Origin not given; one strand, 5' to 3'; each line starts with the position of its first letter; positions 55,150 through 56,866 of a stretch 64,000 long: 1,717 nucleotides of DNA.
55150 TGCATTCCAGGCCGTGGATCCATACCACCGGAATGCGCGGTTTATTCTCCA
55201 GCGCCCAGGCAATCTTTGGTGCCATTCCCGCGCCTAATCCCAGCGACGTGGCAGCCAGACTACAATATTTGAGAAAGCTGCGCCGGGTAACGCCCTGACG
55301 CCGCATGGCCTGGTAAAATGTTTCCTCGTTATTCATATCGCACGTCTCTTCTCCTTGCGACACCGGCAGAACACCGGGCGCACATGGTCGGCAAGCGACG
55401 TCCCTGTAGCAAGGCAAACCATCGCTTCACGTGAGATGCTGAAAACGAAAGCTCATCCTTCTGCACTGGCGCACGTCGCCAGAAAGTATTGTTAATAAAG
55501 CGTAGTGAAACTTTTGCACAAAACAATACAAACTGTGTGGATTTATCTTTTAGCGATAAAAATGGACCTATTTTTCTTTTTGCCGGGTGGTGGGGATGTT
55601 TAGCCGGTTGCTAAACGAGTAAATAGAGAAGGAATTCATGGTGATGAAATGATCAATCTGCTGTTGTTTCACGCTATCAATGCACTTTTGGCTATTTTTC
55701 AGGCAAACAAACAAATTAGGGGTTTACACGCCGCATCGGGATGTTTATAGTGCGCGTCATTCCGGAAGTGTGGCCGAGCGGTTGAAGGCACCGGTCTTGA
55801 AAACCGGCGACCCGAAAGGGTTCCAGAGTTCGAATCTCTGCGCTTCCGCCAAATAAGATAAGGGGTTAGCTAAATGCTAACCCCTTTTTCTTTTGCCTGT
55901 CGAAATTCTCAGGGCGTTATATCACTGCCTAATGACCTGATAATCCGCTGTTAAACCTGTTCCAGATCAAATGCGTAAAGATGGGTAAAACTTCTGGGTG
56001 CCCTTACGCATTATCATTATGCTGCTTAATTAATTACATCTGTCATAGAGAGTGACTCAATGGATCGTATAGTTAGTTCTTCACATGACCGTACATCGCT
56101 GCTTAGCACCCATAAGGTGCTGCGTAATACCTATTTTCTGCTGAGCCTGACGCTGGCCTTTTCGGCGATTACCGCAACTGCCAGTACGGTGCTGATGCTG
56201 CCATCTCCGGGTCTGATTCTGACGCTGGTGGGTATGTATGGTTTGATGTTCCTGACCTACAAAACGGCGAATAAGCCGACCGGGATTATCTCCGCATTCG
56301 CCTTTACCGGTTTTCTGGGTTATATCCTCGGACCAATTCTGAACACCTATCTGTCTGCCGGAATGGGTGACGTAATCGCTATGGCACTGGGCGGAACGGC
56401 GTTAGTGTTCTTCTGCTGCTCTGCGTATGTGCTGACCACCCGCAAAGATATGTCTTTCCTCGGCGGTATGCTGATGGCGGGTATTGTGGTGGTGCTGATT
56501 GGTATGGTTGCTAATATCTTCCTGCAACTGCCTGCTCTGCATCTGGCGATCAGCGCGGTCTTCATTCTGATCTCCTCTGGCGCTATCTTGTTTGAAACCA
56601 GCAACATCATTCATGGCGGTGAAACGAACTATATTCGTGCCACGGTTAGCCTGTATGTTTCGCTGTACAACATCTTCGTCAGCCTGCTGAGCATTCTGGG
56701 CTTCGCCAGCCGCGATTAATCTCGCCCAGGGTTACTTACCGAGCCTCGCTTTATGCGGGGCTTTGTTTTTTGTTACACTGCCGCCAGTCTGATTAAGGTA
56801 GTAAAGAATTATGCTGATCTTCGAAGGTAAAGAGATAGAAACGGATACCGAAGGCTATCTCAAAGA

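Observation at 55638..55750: Tiny overlapping ORFs in the hyaA-serT divergent intergenic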

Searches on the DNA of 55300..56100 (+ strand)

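Call 4: search_dna_similar(query=window:55337-55763:+, collection=ecoli_genomes, mode=near, max_rows=30, rows=spread)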
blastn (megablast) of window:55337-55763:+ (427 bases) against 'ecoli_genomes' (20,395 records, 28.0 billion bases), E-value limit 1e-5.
Records with a match: 5425; places in all: 5431; records where one place covers at least 80% of the query: 5416.
Genomes with a match: 5425 of 5426; with a place that covers at least 80% of the query: 5416. Places per genome that has any: lowest 1, median 1, highest 2. On chromosomes: 5426 places; on plasmids: 5.
Best place of each record, by identity: >=99% 413; 95-99% 5006; 90-95% 5; 80-90% 1.
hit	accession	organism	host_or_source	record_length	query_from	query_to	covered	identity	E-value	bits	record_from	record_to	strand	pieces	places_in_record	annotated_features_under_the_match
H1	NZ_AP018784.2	Escherichia coli strain SK1144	-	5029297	1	427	100%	100.0%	0e+0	789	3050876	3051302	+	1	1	none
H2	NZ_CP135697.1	Escherichia coli strain TUM2367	missing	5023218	1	427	100%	100.0%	0e+0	789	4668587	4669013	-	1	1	none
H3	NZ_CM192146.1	Escherichia coli strain Ec-91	Homo sapiens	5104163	1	427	100%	100.0%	0e+0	789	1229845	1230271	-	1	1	none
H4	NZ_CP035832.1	Escherichia coli strain 025542-1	Homo sapiens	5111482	1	427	100%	98.4%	0e+0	749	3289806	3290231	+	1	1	none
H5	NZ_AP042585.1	Escherichia coli strain OkiPb01698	bovine feces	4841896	1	427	100%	98.4%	0e+0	749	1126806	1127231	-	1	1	none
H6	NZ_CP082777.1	Escherichia coli O25:H1 strain CU39ES-1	Homo sapiens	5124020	1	427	100%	98.1%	0e+0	743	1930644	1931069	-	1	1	none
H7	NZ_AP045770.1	Escherichia coli strain 23CRST011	Homo sapiens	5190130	1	427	100%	98.1%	0e+0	743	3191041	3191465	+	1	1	none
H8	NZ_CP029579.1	Escherichia coli strain DA33137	Homo sapiens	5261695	1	427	100%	97.9%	0e+0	737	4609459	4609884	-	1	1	none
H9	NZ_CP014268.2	Escherichia coli B strain C2566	laboratory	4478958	1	427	100%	97.9%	0e+0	737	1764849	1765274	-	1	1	none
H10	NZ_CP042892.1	Escherichia coli O10:H32 strain NMBU-W12E19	surface water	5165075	1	427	100%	97.9%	0e+0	737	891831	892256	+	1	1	none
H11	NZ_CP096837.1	Escherichia coli strain PS10-3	small intestine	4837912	1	427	100%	97.9%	0e+0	737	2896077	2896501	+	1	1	none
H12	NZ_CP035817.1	Escherichia coli strain E7476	Homo sapiens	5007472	1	427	100%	97.9%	0e+0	737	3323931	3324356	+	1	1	none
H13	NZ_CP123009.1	Escherichia coli O155 strain NWU_3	Bos taurus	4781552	1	427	100%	97.9%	0e+0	737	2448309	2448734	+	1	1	none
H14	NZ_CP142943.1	Escherichia coli strain B20159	seawater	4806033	1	427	100%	97.9%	0e+0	737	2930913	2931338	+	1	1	none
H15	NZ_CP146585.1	Escherichia coli strain A1.S1.160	Homo sapiens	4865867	1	427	100%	97.9%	0e+0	737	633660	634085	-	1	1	none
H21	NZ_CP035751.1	Escherichia coli E110019 strain E110019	-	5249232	1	427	100%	97.7%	0e+0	732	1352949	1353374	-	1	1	none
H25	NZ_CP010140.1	Escherichia coli strain D3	dog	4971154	1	427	100%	97.4%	0e+0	726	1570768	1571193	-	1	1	none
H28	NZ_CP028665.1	Escherichia coli strain 118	cattle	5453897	1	427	100%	97.2%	0e+0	721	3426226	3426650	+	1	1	none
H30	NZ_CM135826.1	Escherichia coli strain FXCREC035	Homo sapiens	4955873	218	427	49%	97.6%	7e-96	359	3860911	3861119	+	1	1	none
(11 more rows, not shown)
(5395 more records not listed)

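Call 7: get_annotated_region(hit=H1, flank=1500)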
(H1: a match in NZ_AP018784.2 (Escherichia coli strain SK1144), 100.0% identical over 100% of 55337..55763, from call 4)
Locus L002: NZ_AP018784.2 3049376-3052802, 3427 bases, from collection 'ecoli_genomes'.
description: Escherichia coli strain SK1144 chromosome, complete genome
organism: Escherichia coli strain SK1144 (NCBI taxid 562)
replicon: chromosome; assembly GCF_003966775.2
host: -; source: -; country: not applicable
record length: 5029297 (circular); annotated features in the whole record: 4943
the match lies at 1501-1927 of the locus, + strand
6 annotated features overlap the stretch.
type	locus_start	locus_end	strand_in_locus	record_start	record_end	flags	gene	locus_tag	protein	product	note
CDS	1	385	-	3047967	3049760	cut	hyaB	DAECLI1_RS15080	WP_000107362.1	Ni/Fe-hydrogenase large subunit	-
CDS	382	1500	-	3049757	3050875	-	hyaA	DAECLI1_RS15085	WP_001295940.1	hydrogenase 1 small subunit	-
tRNA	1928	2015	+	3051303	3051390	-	-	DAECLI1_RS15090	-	tRNA-Ser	-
CDS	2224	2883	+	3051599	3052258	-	yccA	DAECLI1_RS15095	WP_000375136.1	FtsH protease modulator YccA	-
CDS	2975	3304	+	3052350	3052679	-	tusE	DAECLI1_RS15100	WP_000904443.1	sulfurtransferase TusE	-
CDS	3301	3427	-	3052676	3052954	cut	yccX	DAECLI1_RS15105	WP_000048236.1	acylphosphatase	-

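Call 8: get_annotated_region(hit=H4, flank=200)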
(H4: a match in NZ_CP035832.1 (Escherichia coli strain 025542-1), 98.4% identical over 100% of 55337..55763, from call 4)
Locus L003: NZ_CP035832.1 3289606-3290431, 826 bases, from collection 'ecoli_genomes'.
description: Escherichia coli strain 025542-1 chromosome, complete genome
organism: Escherichia coli strain 025542-1 (NCBI taxid 562)
replicon: chromosome; assembly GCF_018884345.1
host: Homo sapiens; source: stool; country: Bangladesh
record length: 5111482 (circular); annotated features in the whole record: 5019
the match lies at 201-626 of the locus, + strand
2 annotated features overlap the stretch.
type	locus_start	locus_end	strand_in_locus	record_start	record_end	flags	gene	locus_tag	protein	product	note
CDS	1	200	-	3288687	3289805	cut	hyaA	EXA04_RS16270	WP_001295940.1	hydrogenase 1 small subunit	-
tRNA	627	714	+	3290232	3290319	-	-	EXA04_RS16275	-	tRNA-Ser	-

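Call 9: get_annotated_region(hit=H7, flank=200)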
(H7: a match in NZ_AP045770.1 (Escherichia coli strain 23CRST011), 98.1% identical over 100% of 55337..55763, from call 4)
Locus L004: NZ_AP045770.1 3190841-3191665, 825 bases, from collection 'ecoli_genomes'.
description: Escherichia coli strain 23CRST011 chromosome, complete genome
organism: Escherichia coli strain 23CRST011 (NCBI taxid 562)
replicon: chromosome; assembly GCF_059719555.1
host: Homo sapiens; source: feces; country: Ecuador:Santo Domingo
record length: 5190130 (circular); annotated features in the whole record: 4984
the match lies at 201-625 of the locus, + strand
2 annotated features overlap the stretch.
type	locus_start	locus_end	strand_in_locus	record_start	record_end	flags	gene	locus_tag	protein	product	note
CDS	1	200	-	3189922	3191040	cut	hyaA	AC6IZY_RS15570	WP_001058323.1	hydrogenase 1 small subunit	-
tRNA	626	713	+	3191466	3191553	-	-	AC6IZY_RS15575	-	tRNA-Ser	-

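Call 10: get_annotated_region(hit=H11, flank=200)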
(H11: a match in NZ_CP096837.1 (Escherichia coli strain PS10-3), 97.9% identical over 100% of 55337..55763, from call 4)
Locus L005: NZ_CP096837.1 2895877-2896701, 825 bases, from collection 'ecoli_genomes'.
description: Escherichia coli strain PS10-3 chromosome, complete genome
organism: Escherichia coli strain PS10-3 (NCBI taxid 562)
replicon: chromosome; assembly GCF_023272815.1
host: -; source: small intestine; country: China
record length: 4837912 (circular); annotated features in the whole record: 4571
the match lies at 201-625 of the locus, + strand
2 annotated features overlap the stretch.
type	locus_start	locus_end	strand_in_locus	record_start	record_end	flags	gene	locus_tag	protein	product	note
CDS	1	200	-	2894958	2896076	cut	hyaA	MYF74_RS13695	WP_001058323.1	hydrogenase 1 small subunit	-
tRNA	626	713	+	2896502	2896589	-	-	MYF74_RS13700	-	tRNA-Ser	-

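Call 11: get_annotated_region(hit=H21, flank=200)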
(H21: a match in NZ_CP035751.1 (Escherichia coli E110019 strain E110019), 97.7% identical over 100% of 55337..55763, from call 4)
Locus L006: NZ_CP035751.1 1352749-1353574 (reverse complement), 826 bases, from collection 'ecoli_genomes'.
description: Escherichia coli E110019 chromosome, complete genome
organism: Escherichia coli E110019 strain E110019 (NCBI taxid 340186)
replicon: chromosome; assembly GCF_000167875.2
host: -; source: -; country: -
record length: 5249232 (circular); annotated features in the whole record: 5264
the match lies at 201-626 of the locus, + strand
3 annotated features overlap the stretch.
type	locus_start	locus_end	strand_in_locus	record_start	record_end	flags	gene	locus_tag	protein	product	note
CDS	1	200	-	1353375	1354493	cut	hyaA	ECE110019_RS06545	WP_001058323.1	hydrogenase 1 small subunit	-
tRNA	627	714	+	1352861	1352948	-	-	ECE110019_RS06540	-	tRNA-Ser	-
CDS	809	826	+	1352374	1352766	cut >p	-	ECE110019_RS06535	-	secretion protein EspV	incomplete; partial in the middle of a contig; missing N-terminus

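Call 12: get_annotated_region(hit=H25, flank=200)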
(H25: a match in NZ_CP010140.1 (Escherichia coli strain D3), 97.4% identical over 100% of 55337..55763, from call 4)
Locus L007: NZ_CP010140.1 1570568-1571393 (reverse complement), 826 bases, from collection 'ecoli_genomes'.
description: Escherichia coli strain D3 chromosome, complete genome
organism: Escherichia coli strain D3 (NCBI taxid 562)
replicon: chromosome; assembly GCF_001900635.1
host: dog; source: -; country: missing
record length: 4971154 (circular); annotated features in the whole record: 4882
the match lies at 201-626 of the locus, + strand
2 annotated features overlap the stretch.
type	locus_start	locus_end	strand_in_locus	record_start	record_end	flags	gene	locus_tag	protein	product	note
CDS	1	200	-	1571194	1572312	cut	hyaA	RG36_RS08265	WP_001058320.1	hydrogenase 1 small subunit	-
tRNA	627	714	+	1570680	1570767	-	-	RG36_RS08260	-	tRNA-Ser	-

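Call 13: get_annotated_region(hit=H28, flank=200)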
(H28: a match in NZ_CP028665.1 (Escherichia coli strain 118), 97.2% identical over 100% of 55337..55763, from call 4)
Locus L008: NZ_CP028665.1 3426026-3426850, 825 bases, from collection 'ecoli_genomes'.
description: Escherichia coli strain 118 chromosome, complete genome
organism: Escherichia coli strain 118 (NCBI taxid 562)
replicon: chromosome; assembly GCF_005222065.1
host: -; source: cattle; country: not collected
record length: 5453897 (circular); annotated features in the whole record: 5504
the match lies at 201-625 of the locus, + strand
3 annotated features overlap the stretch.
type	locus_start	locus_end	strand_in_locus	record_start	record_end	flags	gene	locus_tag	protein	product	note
CDS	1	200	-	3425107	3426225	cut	hyaA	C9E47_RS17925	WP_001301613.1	hydrogenase 1 small subunit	-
tRNA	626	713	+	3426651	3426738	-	-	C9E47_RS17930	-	tRNA-Ser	-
CDS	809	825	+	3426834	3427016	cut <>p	-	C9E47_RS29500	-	secretion protein EspV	incomplete; partial in the middle of a contig; missing N-terminus and C-terminus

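Call 14: get_annotated_region(hit=H30, flank=1500)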
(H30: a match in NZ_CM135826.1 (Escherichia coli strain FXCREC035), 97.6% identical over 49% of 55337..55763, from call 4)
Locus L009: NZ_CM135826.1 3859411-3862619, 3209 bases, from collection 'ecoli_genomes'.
description: Escherichia coli strain FXCREC035 chromosome, whole genome shotgun sequence
organism: Escherichia coli strain FXCREC035 (NCBI taxid 562)
replicon: chromosome; assembly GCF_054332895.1
host: Homo sapiens; source: urine; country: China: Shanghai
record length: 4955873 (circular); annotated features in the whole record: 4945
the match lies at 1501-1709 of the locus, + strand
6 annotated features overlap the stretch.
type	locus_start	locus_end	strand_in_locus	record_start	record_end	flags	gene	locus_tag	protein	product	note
CDS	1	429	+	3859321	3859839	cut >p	rutD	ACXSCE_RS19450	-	pyrimidine utilization protein D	incomplete; partial in the middle of a contig; missing C-terminus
CDS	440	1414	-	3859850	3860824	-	-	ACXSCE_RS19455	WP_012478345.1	IS30-like element ISApl1 family transposase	-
tRNA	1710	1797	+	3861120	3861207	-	-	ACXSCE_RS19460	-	tRNA-Ser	-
CDS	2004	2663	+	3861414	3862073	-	yccA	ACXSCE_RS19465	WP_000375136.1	FtsH protease modulator YccA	-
CDS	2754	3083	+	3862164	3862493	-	tusE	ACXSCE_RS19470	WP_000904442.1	sulfurtransferase TusE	-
CDS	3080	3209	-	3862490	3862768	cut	yccX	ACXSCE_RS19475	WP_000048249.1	acylphosphatase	-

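Call 46: search_rna_families(source=window, start=55300, end=56100, threshold=evalue, max_evalue=1)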
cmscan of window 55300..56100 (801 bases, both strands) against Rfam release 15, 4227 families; matches with E-value up to 1: 4.
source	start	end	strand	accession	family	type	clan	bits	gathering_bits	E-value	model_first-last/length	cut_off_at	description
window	55764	55848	+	RF00005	tRNA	Gene; tRNA;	CL00001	57.5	29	1e-11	1-71/71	no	tRNA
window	55751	55882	+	RF03096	RAGATH-19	Gene; sRNA;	-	21.9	85.6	0.59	1-141/141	no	RAGATH-19 RNA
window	55750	55863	+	RF02223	sX4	Gene; sRNA;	-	20.5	70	0.056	1-167/167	no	Proteobacterial sRNA sX4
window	55858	55896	+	RF00489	ctRNA_p42d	Gene; antisense;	-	20.3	50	0.13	1-46/46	no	ctRNA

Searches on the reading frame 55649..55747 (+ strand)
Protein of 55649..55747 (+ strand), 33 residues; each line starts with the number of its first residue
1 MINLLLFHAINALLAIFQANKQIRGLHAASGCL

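Call 39: list_cluster_members(proteins=[window:55649-55747:+, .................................])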
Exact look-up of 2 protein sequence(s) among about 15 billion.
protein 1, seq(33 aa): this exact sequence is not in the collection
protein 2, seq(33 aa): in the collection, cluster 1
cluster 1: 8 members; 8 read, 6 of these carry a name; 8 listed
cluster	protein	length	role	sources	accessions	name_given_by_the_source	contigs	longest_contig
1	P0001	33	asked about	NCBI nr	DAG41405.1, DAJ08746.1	MAG TPA: hypothetical protein [Caudoviricetes sp.]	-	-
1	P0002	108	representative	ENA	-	-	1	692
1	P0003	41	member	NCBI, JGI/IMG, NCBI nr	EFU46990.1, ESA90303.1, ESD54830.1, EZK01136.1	hypothetical protein AB32_1250 [Escherichia coli 2-316-03_S1_C2] | hypothetical protein | hypothetical protein HMPREF9539_02452 [Escherichia coli MS 110-3]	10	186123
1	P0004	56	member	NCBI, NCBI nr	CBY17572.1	unnamed protein product [Escherichia coli LF82]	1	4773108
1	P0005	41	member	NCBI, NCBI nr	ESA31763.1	hypothetical protein L912_2205 [Escherichia coli SCD1]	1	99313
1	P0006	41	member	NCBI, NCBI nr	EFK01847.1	hypothetical protein HMPREF9548_03425 [Escherichia coli MS 182-1]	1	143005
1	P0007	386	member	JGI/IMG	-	predicted dehydrogenase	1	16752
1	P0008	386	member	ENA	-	-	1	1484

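Call 47: search_protein_families(library=pfam, proteins=[window:55649-55747:+], max_evalue=10)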
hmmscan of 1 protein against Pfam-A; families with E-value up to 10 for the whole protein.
seq(33 aa): 0 families

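Call 48: search_protein_families(library=ncbifam, proteins=[window:55649-55747:+], max_evalue=10)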
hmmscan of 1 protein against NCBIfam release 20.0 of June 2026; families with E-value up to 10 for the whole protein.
seq(33 aa): 0 families

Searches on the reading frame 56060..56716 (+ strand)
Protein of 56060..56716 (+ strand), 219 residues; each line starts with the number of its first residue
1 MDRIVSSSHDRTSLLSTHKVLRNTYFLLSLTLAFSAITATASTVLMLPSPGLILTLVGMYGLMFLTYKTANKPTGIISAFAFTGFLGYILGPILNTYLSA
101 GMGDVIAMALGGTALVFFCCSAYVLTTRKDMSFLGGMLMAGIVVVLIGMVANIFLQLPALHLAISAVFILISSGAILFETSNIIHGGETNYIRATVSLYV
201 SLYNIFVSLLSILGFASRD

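Call 21: find_related_loci(query=window:56060-56716:+, collection=genome_contigs, flank=2500)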
Query window:56060-56716:+ (219 aa) in genome_contigs; peptide patterns used: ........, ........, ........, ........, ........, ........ (x = any residue, [..] = any of these).
600 stretches matched a pattern (row limit reached: there are more); 593 encode a relative of the query (tblastn E <= 1e-3); the best 80 are kept; 80 distinct loci.
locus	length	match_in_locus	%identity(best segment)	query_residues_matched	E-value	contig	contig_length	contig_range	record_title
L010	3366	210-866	100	1-219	2e-142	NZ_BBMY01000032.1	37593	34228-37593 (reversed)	Escherichia albertii NBRC 107761 = DSM 17582 strain NBRC 107761, whole genome shotgun sequence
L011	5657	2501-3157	100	1-219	4e-140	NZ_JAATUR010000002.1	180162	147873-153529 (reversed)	Escherichia coli strain SCPM-O-B-8794 2length=18016, whole genome shotgun sequence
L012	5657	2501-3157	96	1-219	2e-135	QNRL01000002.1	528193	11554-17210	Pseudocitrobacter faecalis strain DSM 27453 Ga0244571_102, whole genome shotgun sequence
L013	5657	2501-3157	96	1-219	2e-135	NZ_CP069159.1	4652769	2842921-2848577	Citrobacter sp. R56 chromosome, complete genome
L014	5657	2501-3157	97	1-219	6e-135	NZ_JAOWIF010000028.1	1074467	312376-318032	Citrobacter sp. Cu233 218, whole genome shotgun sequence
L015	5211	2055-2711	95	1-219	1e-134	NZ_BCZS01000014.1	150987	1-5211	Pluralibacter gergoviae ATCC 33028 = NBRC 105706, whole genome shotgun sequence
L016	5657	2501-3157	96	1-219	2e-134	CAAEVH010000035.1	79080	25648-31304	MAG TPA_asm: uncultured Raoultella sp., isolate HGM20637, WGS project CAAEVH010000000 data, contig: ERS608581_38_k95_585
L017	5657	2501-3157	96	1-219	4e-134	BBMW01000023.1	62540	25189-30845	Citrobacter werkmanii NBRC 105721 DNA, contig: CIWKM23, whole genome shotgun sequence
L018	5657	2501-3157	96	1-219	4e-134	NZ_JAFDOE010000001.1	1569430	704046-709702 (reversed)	Citrobacter sp. FP75 contig1, whole genome shotgun sequence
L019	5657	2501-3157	96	1-219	4e-134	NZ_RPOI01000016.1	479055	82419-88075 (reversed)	Citrobacter youngae strain CCUG 30791 citrobacter_youngae_CCUG30791T_0000016, whole genome shotgun sequence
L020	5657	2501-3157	96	1-219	4e-134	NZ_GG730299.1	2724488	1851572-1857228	Citrobacter youngae ATCC 29220 Scfld0, whole genome shotgun sequence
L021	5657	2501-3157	95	1-219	8e-134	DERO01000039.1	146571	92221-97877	MAG TPA_asm: Leclercia adecarboxylata isolate UBA3338 UBA3338_contig_20, whole genome shotgun sequence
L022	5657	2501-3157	95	1-219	1e-133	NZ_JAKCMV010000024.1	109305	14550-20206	Enterobacter asburiae strain INSAq146 Aq146_contig_24, whole genome shotgun sequence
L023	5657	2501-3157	95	1-219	6e-134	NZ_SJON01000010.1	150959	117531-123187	Enterobacter quasihormaechei strain WCHEQ120003 10, whole genome shotgun sequence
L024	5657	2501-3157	95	1-219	7e-134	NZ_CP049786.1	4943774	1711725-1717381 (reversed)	Leclercia sp. 29361 chromosome, complete genome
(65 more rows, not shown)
